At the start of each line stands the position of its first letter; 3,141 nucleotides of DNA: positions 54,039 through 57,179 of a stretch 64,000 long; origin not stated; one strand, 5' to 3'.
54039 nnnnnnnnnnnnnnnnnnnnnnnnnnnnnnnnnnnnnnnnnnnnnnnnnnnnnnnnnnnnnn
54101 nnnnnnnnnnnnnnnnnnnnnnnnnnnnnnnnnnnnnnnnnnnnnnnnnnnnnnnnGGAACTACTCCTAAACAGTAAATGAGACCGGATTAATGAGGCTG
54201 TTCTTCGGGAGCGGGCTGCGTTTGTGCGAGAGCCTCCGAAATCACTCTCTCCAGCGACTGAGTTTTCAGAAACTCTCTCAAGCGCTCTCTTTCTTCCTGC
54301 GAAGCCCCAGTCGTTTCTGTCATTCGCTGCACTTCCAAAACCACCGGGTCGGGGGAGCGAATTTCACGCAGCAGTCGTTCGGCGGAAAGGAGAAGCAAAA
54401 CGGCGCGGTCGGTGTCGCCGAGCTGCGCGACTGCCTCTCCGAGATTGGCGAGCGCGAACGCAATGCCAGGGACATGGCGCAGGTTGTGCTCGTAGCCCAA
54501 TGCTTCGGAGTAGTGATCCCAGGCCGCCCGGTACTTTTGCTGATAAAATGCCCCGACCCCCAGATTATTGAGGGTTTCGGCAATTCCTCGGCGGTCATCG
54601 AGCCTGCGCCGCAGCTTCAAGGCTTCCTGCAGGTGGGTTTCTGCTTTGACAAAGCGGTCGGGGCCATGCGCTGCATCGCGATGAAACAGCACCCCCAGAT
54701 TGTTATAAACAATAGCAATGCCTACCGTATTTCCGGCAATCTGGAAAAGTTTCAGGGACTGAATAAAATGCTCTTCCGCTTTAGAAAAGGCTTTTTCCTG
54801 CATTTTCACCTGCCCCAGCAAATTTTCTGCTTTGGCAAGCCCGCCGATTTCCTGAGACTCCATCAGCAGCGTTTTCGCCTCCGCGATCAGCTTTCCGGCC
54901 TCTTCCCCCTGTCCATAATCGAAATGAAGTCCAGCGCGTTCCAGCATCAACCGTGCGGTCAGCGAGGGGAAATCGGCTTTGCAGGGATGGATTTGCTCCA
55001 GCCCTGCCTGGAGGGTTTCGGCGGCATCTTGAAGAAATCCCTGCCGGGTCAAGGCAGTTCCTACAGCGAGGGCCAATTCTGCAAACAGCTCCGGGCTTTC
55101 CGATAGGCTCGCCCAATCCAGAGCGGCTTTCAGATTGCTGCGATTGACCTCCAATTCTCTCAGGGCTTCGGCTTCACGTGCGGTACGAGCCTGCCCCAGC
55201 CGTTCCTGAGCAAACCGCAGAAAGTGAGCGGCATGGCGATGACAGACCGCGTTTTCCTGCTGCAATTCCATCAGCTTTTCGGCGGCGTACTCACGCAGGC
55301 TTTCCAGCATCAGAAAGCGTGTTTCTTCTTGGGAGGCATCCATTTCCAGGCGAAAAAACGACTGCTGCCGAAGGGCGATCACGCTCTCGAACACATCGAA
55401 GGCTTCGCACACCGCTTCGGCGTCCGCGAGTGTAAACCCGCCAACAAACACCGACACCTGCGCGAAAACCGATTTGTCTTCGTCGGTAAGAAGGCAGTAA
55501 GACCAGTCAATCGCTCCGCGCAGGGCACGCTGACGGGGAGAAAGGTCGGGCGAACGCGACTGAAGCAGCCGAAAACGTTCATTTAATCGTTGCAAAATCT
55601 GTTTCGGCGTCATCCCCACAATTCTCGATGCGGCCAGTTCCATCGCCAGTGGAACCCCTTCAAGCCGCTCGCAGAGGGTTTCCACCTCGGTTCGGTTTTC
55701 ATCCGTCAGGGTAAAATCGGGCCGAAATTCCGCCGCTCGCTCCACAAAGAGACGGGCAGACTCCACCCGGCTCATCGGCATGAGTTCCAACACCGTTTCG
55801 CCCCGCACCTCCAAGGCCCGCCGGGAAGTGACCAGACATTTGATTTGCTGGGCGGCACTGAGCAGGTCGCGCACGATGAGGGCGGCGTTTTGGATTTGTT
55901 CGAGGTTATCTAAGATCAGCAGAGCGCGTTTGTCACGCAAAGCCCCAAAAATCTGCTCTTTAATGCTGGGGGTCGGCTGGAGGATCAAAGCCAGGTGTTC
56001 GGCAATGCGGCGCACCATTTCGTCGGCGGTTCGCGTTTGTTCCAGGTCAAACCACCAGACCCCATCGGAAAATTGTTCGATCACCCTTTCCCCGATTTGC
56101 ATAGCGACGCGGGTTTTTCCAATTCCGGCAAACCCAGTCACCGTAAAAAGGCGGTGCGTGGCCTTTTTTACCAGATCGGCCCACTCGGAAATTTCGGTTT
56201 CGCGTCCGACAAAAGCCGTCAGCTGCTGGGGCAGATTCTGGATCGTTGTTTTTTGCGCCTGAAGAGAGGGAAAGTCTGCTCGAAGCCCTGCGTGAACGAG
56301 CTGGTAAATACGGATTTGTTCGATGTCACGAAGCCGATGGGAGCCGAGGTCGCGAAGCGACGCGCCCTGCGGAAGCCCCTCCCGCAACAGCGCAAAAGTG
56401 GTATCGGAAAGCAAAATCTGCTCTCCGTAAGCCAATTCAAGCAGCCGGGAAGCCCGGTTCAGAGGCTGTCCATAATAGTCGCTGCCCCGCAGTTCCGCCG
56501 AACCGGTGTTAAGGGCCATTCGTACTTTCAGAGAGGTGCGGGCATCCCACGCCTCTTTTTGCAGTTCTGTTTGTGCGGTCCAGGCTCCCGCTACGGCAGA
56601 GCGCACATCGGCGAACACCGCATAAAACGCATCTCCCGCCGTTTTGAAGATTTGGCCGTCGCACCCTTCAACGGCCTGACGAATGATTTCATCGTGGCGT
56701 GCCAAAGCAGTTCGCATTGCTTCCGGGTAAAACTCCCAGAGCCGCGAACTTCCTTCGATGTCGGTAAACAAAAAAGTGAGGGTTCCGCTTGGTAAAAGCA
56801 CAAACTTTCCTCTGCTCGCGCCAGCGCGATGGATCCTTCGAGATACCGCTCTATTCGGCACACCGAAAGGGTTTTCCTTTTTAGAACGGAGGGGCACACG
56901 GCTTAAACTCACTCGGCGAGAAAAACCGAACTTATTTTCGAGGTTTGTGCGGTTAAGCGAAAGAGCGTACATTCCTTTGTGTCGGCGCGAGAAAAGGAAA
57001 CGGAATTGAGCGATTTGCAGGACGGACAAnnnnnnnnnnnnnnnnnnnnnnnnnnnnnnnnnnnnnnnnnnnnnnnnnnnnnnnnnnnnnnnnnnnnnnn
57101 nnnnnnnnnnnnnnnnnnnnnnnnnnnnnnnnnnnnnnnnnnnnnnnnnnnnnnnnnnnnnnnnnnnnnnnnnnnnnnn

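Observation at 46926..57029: Co-oriented, tightly packed cluster: nucleotide cyclase-STAND-TPR, TPR-CHAT protease, FAD oxidoreductase and an orphan HslU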

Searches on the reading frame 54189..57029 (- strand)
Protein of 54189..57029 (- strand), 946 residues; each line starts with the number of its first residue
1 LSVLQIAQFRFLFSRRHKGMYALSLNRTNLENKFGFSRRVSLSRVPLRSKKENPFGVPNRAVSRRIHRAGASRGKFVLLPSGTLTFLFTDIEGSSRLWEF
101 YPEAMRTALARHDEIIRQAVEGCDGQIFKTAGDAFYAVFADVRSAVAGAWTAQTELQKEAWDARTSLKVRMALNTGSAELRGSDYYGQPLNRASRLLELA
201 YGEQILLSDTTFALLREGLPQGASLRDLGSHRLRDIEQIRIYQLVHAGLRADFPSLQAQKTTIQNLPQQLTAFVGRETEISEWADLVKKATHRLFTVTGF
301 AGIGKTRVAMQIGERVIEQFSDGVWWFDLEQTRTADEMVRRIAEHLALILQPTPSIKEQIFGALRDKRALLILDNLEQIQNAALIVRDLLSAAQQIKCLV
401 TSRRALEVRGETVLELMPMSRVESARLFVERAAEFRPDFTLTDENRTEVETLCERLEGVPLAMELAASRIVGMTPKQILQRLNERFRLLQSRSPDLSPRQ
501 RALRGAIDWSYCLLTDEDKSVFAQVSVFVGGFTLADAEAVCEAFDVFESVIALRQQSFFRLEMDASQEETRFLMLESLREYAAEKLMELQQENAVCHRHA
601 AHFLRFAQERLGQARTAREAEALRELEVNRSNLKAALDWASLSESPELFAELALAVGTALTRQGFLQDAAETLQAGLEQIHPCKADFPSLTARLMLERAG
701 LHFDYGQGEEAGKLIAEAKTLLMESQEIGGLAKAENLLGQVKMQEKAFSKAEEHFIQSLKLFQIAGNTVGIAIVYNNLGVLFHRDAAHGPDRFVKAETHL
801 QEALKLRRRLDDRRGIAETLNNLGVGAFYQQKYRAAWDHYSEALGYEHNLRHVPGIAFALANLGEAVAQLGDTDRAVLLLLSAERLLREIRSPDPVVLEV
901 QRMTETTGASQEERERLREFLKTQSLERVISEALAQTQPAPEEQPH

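Call 3: search_protein_families(library=pfam, proteins=[window:54189-57029:-], max_evalue=0.01)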
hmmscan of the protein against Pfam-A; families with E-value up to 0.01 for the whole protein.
window:54189-57029:- (946 aa): 12 families
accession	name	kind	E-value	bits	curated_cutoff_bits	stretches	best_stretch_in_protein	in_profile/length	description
PF13424.12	TPR_12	-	6.7e-17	61.9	30.1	2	792-844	18-72/77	Tetratricopeptide repeat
PF00931.28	NB-ARC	-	2.1e-12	47.3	23.5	1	283-468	9-203/248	NB-ARC domain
PF00211.25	Guanylate_cyc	-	1.2e-10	41.8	21.9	1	82-244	7-181/183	Adenylate and Guanylate cyclase catalytic domain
PF00515.34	TPR_1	-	2.5e-07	30.6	27.8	0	817-844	1-28/34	Tetratricopeptide repeat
PF13191.12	AAA_16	-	1.5e-05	26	32.6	1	273-342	2-73/167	AAA ATPase domain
PF13401.12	AAA_22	-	1.7e-05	25.6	27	1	291-384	4-101/130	AAA domain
PF05729.18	NACHT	-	0.00022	21.6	26.7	1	294-426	2-158/167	NACHT domain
PF01637.24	ATPase_2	-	0.0003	21.1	33.2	1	273-351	1-83/225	ATPase domain predominantly from Archaea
PF13173.12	AAA_14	-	0.00046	20.6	27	1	292-411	2-106/129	AAA domain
PF25063.1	ARM_TT21_C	-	0.0029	17.9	35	0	645-778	52-175/209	Tetratricopeptide repeat protein 21 C-terminal ARM domain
PF24883.2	NPHP3_N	-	0.0044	17.7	24.8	0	278-371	10-101/164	Nephrocystin 3, N-terminal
PF25199.1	nSTAND_NTPase5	-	0.0089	16.3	34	1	289-403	38-133/145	Novel STAND NTPase 5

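Call 4: search_protein_families(library=ncbifam, proteins=[window:54189-57029:-], max_evalue=0.01)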
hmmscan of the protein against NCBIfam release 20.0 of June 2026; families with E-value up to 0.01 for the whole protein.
window:54189-57029:- (946 aa): 7 families
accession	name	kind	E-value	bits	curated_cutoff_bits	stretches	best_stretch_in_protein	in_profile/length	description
NF041717.1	HaaA_phane_TPR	equivalog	7.2e-34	117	1125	1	261-876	92-731/882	cyclophane-containing RiPP biosynthesis TPR protein HaaT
NF053617.1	SARPRegAfsRStmc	equivalog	1e-20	73.4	1430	2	258-472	283-500/986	SARP-family global regulator AfsR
NF058673.1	LipAdnlyCyLipJMY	equivalog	8.8e-11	41.1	800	1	85-213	297-420/449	bifunctional lipase/adenylate cyclase LipJ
NF053520.1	HK_Porph_FimS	equivalog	1.1e-10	40.5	600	1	692-889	84-276/618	sensor histidine kinase FimS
NF053720.1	NsdA_fam_reg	subfamily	8.3e-09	35.4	75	1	795-896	219-321/432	NsdA family TPR-like regulatory protein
TIGR02928.1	TIGR02928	subfamily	0.0021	17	181.3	1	268-347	15-100/366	orc1/cdc6 family replication initiation protein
NF033762.1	social_mot_Tgl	equivalog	0.0026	17.2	225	0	775-878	68-157/252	social motility TPR repeat lipoprotein Tgl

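Call 13: find_related_loci(query=window:54192-56798:-, collection=genome_contigs, flank=10000)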
Query window:54192-56798:- (869 aa) in genome_contigs; peptide patterns used: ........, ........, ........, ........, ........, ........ (x = any residue, [..] = any of these).
30 stretches matched a pattern, but none encodes a relative of the query by tblastn (E <= 1e-3).
